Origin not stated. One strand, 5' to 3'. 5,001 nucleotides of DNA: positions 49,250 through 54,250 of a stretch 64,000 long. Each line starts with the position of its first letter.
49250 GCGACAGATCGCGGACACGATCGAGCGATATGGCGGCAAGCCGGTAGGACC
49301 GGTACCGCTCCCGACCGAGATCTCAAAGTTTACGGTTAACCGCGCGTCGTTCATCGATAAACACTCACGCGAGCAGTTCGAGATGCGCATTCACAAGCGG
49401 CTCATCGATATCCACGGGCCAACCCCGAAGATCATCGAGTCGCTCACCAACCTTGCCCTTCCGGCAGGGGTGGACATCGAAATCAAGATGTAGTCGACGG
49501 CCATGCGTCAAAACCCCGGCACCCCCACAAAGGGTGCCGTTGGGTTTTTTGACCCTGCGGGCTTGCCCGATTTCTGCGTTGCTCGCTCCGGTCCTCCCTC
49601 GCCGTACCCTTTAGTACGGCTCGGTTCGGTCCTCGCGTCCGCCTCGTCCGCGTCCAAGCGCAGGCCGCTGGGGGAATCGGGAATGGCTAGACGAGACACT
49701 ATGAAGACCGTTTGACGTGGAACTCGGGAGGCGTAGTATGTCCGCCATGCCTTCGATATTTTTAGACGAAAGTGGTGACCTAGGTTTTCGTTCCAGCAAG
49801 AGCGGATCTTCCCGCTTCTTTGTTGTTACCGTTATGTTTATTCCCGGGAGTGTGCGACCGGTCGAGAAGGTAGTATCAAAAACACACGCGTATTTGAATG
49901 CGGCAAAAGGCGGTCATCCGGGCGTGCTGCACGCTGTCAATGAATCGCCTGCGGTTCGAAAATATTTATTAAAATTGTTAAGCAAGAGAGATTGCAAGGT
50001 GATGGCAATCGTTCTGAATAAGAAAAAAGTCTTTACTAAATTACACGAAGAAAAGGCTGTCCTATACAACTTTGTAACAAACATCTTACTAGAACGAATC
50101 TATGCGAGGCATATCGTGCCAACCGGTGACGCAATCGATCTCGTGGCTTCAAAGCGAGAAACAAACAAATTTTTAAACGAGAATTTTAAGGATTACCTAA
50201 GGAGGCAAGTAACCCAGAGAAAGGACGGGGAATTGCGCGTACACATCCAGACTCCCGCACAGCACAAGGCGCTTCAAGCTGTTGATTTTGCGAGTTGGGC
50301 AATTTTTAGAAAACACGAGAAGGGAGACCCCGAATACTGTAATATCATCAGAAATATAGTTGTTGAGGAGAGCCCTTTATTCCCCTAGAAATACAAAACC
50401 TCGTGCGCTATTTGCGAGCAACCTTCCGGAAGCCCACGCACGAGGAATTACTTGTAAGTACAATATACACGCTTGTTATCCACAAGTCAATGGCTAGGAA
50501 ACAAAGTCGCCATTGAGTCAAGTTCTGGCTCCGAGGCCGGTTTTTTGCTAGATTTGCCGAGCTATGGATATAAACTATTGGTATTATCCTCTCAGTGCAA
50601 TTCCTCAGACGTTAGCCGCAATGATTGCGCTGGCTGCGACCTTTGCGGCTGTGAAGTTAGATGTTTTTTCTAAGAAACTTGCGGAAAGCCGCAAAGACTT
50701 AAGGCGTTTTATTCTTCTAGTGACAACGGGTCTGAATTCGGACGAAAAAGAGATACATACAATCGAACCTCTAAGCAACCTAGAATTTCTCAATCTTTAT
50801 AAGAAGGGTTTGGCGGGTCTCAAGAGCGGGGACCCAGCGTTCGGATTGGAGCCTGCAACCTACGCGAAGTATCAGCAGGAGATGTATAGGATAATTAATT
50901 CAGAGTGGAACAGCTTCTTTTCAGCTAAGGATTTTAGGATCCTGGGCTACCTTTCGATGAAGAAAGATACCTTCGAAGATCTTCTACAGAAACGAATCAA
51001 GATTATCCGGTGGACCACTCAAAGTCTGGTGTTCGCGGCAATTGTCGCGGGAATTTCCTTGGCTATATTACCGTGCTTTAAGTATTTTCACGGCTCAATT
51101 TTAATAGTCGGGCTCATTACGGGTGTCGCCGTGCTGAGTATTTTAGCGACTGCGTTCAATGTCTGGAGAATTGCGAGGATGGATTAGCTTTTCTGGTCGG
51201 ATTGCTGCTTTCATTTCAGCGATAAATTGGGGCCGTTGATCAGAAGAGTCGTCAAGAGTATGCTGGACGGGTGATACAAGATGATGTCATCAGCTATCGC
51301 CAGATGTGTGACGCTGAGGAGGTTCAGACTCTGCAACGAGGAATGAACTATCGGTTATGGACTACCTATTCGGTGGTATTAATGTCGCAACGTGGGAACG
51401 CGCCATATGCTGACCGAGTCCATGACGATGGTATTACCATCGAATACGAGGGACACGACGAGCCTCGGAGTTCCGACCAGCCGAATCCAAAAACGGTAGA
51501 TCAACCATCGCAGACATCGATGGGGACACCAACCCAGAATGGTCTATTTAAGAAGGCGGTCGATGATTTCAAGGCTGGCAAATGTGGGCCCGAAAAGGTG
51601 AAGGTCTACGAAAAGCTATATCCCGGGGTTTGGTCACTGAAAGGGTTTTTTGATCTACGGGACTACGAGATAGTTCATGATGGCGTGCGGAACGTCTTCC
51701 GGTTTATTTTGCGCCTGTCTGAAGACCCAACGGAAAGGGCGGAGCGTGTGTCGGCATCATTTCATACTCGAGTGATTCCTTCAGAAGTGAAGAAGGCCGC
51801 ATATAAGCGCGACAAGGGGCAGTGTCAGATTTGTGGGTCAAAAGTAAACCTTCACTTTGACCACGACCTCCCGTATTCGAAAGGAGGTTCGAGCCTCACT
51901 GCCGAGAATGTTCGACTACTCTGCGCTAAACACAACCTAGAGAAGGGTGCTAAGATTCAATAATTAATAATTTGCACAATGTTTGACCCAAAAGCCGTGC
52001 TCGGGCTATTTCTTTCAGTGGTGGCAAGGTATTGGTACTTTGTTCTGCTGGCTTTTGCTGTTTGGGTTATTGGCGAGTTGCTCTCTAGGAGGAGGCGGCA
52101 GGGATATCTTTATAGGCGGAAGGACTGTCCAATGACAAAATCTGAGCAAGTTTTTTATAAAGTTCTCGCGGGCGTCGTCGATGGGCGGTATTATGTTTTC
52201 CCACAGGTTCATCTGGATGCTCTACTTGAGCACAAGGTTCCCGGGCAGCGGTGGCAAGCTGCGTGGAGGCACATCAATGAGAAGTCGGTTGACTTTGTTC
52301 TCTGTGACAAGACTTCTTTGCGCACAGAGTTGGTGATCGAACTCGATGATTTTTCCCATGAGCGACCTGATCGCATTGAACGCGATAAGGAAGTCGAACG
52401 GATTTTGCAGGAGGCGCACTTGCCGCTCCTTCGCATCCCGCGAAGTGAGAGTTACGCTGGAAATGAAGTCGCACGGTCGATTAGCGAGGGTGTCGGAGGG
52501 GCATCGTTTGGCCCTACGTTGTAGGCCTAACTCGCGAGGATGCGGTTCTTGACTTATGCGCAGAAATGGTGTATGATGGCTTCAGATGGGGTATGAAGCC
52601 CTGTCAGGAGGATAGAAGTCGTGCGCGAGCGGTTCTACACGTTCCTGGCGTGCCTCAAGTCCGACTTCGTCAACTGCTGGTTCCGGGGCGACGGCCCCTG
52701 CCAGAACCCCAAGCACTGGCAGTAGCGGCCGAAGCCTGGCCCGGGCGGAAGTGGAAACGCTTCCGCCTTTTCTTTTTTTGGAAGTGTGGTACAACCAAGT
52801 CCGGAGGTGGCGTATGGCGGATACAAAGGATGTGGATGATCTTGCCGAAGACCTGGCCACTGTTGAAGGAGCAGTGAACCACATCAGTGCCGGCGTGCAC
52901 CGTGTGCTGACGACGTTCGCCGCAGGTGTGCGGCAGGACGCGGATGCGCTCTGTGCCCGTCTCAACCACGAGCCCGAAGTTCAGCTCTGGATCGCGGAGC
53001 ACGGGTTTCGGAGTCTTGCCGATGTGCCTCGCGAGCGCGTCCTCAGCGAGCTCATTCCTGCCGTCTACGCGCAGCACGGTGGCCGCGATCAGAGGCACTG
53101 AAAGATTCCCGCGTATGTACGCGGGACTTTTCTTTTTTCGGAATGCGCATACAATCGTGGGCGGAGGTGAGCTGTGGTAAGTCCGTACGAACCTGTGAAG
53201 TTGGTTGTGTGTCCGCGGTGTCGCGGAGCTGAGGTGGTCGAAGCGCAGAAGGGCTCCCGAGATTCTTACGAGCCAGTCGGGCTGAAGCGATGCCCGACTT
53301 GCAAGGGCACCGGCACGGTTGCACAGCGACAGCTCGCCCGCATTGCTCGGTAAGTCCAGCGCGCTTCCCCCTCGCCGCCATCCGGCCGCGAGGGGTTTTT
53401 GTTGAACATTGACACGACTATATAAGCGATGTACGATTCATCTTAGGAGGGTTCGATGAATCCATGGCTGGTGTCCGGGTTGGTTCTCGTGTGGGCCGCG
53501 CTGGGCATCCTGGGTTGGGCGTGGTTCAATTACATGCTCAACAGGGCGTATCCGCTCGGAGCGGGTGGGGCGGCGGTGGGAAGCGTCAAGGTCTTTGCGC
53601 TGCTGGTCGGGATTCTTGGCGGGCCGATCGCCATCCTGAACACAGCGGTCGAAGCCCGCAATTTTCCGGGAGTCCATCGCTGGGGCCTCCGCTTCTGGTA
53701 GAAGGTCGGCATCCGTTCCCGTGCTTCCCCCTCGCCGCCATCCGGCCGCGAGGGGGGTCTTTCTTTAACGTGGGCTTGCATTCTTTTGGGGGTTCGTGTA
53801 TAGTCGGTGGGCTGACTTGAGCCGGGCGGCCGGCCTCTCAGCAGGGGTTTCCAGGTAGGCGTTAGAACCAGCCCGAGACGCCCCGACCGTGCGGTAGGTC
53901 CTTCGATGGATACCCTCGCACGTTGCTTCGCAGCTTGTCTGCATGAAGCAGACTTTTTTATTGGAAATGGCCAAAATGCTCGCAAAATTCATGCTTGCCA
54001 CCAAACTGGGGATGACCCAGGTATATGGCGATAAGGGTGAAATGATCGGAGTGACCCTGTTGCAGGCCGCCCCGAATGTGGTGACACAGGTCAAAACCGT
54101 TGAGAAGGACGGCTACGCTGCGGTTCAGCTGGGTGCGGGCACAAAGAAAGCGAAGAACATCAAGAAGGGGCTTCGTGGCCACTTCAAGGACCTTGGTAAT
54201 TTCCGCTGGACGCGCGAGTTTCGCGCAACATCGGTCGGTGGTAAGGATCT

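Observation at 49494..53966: AT-richer accessory island inserted into the S10 operon between rpsJ and rplC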

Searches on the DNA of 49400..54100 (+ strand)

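Call 30: search_rna_families(source=window, start=49400, end=54100, threshold=evalue, max_evalue=10)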
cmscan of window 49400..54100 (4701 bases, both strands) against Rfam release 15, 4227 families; matches with E-value up to 10: 1.
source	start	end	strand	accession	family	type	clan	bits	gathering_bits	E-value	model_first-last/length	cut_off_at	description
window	52695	52805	+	RF01055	Molybdenum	Cis-reg; riboswitch;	-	23.6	36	0.023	1-135/135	no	Molybdenum/Tungsten riboswitch aptamer (Moco RNA motif)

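Call 88: build_rna_model(alignment_id=A9, structure=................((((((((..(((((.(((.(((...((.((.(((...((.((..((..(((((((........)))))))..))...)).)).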
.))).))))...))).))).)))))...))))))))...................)
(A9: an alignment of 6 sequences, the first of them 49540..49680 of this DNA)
Model R1 built from alignment A9 (6 sequences, 155 columns); structure: as given.
model positions 145; base pairs 39; branch points 0; effective number of sequences 2.58; information 0.59 bits per position. Calibrated on 0.2 Mb of random sequence (short: E-values are rough).
structure used (alignment columns):
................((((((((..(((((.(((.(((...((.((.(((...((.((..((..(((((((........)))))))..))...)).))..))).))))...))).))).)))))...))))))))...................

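Call 89: search_with_rna_model(model_id=R1, sources=[window, L001, L002, L003, L004, L005, L006, L007, L008, L009, L010, L011, L012, L013, L014, L015, L016, L017, L018, L019, L020, L021, L022, L023, L024, L025, L026, L027, L028, L029, L030, L031, L032, L033, L034, L035, L036, L037, L038, L039, L040, L041, L042, L043, L044, L045, L046, L047, L048, L049, L050, L051, L052, L053, L054, L055, L056, L057, L058, L059, L060, L061, L062, L063, L064, L065, L066, L067, L068, L069, L070, L071, L072, L073, L074, L075, L076, L077, L078, L079, L080, L081, L085, L087, L090, L091, L092, L095, L098, L099, L106, L109], max_evalue=1, make_alignment=true)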
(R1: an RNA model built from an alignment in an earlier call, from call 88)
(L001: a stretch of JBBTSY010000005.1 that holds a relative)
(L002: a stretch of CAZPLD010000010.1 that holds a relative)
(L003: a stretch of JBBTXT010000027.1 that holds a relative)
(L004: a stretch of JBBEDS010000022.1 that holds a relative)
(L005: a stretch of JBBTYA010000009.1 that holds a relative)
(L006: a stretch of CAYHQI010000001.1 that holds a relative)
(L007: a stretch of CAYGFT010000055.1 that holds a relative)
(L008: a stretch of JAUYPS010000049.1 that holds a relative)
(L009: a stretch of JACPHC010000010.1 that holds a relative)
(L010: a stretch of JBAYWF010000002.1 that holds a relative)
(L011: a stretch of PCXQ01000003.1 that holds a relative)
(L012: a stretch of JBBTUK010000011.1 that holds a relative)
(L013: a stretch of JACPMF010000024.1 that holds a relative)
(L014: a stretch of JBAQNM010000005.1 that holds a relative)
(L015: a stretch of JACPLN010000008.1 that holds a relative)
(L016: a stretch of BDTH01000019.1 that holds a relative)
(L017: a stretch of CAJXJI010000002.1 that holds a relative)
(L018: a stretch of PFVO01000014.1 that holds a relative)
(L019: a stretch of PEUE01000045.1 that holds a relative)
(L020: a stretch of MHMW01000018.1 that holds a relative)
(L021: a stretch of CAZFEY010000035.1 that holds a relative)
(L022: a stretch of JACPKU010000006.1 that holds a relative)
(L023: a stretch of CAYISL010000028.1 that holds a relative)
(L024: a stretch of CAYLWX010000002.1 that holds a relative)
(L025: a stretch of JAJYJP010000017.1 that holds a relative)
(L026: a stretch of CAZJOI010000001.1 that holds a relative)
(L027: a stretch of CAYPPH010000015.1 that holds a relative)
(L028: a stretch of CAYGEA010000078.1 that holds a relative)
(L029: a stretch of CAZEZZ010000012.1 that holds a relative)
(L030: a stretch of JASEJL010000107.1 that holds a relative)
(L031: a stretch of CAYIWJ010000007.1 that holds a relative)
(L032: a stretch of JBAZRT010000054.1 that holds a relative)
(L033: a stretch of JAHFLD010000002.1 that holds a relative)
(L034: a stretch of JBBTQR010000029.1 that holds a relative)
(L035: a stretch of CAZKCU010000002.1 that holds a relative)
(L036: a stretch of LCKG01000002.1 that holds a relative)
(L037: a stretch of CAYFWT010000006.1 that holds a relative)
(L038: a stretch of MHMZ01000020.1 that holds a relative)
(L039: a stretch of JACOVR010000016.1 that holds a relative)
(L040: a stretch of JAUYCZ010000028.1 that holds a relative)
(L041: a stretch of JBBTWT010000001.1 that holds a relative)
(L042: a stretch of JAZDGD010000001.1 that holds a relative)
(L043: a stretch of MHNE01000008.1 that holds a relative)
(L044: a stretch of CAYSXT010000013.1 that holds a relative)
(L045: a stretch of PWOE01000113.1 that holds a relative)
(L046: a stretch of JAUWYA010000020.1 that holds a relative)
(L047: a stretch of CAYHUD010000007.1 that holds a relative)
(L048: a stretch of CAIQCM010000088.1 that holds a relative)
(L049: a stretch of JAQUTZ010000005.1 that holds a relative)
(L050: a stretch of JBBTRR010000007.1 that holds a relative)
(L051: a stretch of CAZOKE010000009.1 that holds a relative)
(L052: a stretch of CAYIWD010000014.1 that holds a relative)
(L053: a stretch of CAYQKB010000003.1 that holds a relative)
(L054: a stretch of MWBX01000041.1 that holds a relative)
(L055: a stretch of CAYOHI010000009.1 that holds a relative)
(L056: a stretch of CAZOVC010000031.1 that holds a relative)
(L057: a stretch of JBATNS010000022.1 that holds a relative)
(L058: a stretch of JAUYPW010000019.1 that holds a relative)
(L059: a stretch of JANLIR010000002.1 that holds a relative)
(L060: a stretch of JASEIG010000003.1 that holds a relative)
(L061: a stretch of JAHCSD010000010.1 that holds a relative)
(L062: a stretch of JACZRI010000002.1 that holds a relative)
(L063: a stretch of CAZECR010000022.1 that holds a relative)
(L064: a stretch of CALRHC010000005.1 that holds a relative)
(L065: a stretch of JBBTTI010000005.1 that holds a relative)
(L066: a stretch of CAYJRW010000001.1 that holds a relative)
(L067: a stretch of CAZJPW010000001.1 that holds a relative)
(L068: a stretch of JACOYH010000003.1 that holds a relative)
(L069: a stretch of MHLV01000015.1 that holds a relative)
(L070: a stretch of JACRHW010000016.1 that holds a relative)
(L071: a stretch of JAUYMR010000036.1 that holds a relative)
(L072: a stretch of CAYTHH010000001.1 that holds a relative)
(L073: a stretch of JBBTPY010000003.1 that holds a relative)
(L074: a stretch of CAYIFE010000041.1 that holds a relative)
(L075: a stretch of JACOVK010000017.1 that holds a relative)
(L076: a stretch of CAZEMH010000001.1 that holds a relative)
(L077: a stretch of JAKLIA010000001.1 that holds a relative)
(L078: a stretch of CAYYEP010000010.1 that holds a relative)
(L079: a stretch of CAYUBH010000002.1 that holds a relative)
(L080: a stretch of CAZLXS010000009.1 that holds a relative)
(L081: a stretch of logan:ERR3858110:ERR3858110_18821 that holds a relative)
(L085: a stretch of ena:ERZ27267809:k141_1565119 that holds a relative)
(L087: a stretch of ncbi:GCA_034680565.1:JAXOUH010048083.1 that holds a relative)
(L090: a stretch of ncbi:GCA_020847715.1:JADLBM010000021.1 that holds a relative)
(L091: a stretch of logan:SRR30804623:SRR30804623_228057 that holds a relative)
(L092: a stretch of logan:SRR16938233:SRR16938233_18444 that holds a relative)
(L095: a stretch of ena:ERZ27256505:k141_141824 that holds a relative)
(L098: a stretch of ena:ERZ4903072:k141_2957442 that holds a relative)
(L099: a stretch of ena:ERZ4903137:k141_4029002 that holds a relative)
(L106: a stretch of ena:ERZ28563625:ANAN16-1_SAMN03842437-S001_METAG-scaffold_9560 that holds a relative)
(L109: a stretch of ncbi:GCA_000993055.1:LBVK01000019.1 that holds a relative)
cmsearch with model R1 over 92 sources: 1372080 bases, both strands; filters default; matches with E-value up to 1: 12.
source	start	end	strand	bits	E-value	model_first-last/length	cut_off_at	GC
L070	19403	19549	-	123.8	5.3e-30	1-145/145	no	0.42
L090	20140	20287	+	123.4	6.9e-30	1-145/145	no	0.55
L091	12377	12524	+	123.2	7.8e-30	1-145/145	no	0.55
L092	11723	11870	+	123.2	7.8e-30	1-145/145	no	0.55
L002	6531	6670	+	120.4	4.3e-29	1-145/145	no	0.51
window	49537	49677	+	118.5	1.4e-28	1-145/145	no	0.66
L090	4241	4383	+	118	1.9e-28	1-145/145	no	0.63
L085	551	687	+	112.1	7.5e-27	1-145/145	no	0.57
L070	10317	10458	+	80.7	2.4e-18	1-145/145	no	0.36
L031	12830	12975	+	40.9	1.4e-07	1-145/145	no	0.44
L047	5059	5185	+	39.6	3.1e-07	1-145/145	no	0.39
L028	3048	3105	+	15.7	0.88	1-58/145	3'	0.4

Alignment A11: 12 matches aligned to the model, 156 columns, each read 5' to 3' on its own strand. Consensus structure (alignment columns), stored with it:
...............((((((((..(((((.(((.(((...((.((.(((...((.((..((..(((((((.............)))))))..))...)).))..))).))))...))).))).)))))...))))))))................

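Call 92: build_rna_model(alignment_id=A7, structure=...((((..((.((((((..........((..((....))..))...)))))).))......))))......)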
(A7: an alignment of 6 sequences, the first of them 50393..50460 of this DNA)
Model R2 built from alignment A7 (6 sequences, 72 columns); structure: as given.
model positions 69; base pairs 16; branch points 0; effective number of sequences 2.56; information 0.815 bits per position. Calibrated on 0.2 Mb of random sequence (short: E-values are rough).
structure used (alignment columns):
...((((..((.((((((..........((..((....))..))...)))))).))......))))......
